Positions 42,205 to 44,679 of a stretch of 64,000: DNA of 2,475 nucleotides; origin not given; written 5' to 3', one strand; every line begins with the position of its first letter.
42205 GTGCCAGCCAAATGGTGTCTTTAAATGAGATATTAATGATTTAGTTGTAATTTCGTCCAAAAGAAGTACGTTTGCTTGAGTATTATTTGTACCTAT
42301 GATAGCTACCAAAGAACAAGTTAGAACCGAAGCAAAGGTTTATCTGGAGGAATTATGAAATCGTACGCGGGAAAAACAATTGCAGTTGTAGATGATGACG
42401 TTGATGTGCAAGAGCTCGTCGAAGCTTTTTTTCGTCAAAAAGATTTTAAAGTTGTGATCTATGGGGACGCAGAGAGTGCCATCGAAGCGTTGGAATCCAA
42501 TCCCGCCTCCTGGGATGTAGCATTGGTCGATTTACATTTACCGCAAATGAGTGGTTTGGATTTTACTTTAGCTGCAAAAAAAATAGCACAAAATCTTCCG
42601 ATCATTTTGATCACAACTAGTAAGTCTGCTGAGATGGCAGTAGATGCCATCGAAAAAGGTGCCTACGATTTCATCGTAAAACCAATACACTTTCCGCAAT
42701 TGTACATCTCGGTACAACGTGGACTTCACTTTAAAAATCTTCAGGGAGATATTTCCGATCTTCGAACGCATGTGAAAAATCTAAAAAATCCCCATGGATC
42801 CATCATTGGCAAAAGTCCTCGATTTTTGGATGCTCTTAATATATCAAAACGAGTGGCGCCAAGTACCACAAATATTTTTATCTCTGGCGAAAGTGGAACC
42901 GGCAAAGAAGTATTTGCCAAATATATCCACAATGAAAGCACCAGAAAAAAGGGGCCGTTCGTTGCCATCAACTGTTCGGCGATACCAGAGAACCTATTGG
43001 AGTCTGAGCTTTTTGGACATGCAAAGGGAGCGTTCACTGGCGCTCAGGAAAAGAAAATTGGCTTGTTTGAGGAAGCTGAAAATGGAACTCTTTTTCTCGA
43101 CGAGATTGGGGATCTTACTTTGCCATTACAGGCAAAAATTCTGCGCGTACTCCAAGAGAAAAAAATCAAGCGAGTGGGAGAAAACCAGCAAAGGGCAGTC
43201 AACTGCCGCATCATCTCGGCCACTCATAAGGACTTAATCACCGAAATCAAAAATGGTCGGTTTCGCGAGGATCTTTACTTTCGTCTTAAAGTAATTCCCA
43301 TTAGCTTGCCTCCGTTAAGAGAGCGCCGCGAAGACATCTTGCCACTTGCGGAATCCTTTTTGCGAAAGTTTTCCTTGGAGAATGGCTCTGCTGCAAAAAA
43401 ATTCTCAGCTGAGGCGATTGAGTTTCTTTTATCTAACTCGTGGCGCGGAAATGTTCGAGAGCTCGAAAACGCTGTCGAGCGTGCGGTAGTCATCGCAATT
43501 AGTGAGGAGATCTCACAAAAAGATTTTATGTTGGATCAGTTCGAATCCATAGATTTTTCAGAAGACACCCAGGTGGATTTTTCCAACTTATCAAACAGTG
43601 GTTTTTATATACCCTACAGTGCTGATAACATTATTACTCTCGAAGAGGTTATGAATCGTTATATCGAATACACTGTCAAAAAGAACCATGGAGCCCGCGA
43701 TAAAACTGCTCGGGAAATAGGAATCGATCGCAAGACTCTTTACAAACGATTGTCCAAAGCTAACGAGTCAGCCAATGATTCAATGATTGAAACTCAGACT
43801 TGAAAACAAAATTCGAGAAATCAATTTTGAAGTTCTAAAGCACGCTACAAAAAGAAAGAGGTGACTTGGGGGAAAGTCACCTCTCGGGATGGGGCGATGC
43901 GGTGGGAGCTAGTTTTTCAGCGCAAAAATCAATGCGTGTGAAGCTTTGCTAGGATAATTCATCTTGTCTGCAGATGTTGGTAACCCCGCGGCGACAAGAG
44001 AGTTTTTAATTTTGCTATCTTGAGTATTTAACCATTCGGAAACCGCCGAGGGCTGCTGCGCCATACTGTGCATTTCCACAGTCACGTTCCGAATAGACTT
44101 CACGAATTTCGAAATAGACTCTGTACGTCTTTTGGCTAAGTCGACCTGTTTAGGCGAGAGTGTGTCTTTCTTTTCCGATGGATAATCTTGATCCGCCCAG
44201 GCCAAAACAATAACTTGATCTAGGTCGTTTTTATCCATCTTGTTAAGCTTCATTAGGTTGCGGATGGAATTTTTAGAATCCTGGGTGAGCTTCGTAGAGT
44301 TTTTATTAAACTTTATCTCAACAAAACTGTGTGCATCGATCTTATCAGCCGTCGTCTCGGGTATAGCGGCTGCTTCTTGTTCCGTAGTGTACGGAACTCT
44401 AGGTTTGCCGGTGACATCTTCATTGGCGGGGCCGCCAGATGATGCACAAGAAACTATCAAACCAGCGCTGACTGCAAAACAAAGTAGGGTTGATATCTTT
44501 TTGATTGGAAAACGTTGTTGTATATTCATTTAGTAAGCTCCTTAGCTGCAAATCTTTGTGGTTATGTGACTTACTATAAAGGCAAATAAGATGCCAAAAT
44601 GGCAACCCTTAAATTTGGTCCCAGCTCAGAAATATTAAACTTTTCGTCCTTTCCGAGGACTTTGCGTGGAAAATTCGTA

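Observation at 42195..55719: Cluster of correctly oriented -24/-12 promoters around an NtrC-type activator: a sigma-54 envelope/stress regulon island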

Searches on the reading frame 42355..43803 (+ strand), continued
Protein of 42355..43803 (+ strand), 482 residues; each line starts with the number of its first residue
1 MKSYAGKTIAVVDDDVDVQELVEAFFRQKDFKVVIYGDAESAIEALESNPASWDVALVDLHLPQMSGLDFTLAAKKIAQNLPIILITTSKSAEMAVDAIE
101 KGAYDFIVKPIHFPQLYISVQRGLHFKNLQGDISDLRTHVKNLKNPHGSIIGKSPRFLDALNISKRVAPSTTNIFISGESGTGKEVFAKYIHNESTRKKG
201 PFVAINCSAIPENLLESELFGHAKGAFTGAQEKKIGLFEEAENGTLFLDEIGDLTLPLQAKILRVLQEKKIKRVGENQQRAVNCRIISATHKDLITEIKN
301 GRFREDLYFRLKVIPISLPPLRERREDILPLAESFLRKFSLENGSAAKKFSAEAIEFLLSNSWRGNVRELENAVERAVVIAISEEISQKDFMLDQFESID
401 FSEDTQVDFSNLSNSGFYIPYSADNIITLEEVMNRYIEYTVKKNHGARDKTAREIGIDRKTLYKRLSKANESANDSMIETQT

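Call 52: search_protein_families(library=ncbifam, proteins=[window:42355-43803:+], max_evalue=0.01)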
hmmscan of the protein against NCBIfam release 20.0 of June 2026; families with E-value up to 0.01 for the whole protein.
window:42355-43803:+ (482 aa): 115 families (the best 25 are shown)
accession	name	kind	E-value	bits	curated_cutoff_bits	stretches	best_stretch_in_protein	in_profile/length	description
NF008469.0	PRK11361.1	equivalog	3.6e-123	411.7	714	1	7-467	5-452/461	acetoacetate metabolism transcriptional regulator AtoC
TIGR02915.1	PEP_resp_reg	equivalog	3.2e-115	385.5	502.6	1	10-468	2-441/445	PEP-CTERM-box response regulator transcription factor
TIGR01818.1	ntrC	equivalog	7.7e-115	384.3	558.6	1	9-467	1-461/463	nitrogen regulation protein NR(I)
NF041946.1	LuxO_transreg_Vib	equivalog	6.5e-111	371.4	800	1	12-471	2-462/463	quorum-sensing sigma-54 dependent transcriptional regulator LuxO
NF041552.1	TF_PrdR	equivalog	2.7e-110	369.4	795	1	134-468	252-575/577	sigma-54 dependent transcriptional regulator PrdR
NF007689.0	PRK10365.1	equivalog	3.1e-106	355.8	760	1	9-468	8-441/441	sigma-54-dependent response regulator transcription factor ZraR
NF051870.1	NAssimRespRegNtrX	equivalog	1.8e-103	346.8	600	1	8-467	3-448/452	nitrogen assimilation response regulator NtrX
TIGR01817.1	nifA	equivalog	1.1e-102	344.5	528.85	1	145-398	193-445/534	nif-specific transcriptional activator NifA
NF050807.1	TransRegFlbDCaul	equivalog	8.3e-102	341.3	750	1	147-471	117-440/454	sigma-54-dependent transcriptional regulator FlbD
NF049963.1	RespRegFlgRCampy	domain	1.7e-101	340.2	750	1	9-401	3-387/429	fla regulon two-component system response regulator FlgR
NF003451.0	PRK05022.1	equivalog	9.1e-99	331.5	476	1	132-464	171-503/512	nitric oxide reductase transcriptional regulator NorR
NF011695.0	PRK15115.1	equivalog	1.4e-97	327.3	763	1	7-395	7-380/445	two-component system response regulator GlrR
NF008176.1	PRK10923.1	equivalog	1.7e-96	323.6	620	1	9-466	6-463/469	nitrogen regulation protein NR(I)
NF038308.1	RNA_repair_RtcR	equivalog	1e-94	318.3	650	1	141-470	173-517/530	RNA repair transcriptional activator RtcR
TIGR02329.1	propionate_PrpR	equivalog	2.8e-86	290.2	499.2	1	145-467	209-525/526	propionate catabolism operon regulatory protein PrpR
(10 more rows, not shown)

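Call 61: find_encoding_contigs(protein=P0091, flank=10000, max_places=1)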
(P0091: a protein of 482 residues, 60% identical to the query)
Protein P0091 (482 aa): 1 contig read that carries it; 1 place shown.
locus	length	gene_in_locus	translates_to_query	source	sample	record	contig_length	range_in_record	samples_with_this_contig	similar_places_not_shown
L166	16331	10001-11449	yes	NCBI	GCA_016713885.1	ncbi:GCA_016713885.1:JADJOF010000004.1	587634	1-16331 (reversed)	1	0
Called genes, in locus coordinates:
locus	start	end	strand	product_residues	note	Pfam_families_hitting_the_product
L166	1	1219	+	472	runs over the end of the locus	-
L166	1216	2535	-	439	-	PF03109:ABC1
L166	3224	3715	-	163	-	PF13690:CheX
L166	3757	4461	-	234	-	PF01227:GTP_cyclohydroI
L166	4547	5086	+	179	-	PF14539:DUF4442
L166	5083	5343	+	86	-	-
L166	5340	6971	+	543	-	PF00005:ABC_tran, PF02463:SMC_N (faint), PF13476:AAA_23 (faint), PF13555:AAA_29 (faint), PF01926:MMR_HSR1 (faint), PF13304:AAA_21 (faint), PF12848:ABC_tran_Xtn, PF00005:ABC_tran, +2 more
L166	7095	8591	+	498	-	PF06103:DUF948 (faint), PF00015:MCPsignal, PF01814:Hemerythrin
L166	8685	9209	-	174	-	-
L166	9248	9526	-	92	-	-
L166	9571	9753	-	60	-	PF07043:DUF1328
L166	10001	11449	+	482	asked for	PF00072:Response_reg, PF00158:Sigma54_activat, PF14532:Sigma54_activ_2, PF00004:AAA (faint), PF25601:AAA_lid_14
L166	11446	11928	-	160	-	-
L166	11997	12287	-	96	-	PF19029:DUF883_C (weak)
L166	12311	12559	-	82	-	PF05532:CsbD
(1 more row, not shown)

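Call 62: find_encoding_contigs(protein=P0098, flank=10000, max_places=1)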
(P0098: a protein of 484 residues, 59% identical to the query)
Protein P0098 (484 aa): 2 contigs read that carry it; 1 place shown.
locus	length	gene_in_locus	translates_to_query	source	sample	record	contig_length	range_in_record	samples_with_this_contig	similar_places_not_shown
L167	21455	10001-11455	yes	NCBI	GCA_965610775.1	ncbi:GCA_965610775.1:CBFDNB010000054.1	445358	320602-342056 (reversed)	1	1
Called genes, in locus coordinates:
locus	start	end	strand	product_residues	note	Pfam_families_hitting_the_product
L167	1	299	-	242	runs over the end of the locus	-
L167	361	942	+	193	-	PF01066:CDP-OH_P_transf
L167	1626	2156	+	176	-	-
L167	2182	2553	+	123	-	-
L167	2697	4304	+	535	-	-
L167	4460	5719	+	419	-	-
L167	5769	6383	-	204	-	-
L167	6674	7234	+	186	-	PF01814:Hemerythrin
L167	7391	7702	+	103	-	-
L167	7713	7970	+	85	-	-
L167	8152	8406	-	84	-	PF04226:Transgly_assoc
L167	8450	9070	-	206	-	PF13505:OMP_b-brl (weak)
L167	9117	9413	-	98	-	-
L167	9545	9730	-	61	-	PF07043:DUF1328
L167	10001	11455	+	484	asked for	PF00072:Response_reg, PF00158:Sigma54_activat, PF14532:Sigma54_activ_2, PF00004:AAA (faint), PF25601:AAA_lid_14, PF02954:HTH_8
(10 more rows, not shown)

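Call 63: find_encoding_contigs(protein=P0051, flank=10000, max_places=1)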
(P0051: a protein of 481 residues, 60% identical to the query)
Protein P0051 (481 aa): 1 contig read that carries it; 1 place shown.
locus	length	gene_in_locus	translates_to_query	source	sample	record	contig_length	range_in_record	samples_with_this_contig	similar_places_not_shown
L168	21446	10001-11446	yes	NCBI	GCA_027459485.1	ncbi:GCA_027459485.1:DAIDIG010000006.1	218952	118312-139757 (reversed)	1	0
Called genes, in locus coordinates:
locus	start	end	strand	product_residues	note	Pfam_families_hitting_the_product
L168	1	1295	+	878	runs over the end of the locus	PF00912:Transgly, PF00905:Transpeptidase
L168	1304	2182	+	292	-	-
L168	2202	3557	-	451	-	-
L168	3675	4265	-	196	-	-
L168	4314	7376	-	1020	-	PF00873:ACR_tran, PF02355:SecD_SecF_C (faint), PF03176:MMPL (weak)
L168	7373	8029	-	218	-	PF25975:CzcB_C (faint), PF25989:YknX_C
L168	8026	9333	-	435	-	PF02321:OEP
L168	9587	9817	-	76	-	PF07043:DUF1328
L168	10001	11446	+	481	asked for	PF00072:Response_reg, PF00158:Sigma54_activat, PF14532:Sigma54_activ_2, PF25601:AAA_lid_14, PF02954:HTH_8 (weak)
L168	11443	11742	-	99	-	PF01627:Hpt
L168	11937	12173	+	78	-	PF05532:CsbD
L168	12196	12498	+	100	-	-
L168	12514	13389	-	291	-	PF00171:Aldedh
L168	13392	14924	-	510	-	PF00171:Aldedh, PF07368:DUF1487 (faint)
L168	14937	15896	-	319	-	PF01791:DeoC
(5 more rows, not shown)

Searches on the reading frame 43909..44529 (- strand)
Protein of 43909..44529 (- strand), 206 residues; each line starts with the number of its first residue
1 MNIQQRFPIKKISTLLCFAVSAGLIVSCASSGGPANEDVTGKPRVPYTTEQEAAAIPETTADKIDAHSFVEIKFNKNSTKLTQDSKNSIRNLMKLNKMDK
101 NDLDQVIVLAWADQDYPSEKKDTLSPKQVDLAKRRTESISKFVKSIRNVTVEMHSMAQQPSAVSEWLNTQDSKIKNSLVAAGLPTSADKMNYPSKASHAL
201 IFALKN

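Call 9: search_protein_families(library=pfam, proteins=[window:43909-44529:-], max_evalue=0.01)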
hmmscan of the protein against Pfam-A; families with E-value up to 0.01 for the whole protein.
window:43909-44529:- (206 aa): 1 family
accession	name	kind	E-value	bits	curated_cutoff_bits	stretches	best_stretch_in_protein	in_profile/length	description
PF00691.25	OmpA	-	0.00057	20.6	27.2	1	74-150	2-70/98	OmpA family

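Call 52: search_protein_families(library=ncbifam, proteins=[window:43909-44529:-], max_evalue=0.01)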
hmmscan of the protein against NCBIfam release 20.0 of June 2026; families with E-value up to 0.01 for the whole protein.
window:43909-44529:- (206 aa): 2 families
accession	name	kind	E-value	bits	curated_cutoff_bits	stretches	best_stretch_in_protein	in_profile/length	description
NF053612.1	anchor_PA1041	equivalog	0.0077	16.2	250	1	35-144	95-196/236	PA1041 family peptidoglycan-binding anchor lipoprotein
NF047620.1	FlgprotMotYVib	equivalog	0.0083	15.8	400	0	66-133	157-223/271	flagellar protein MotY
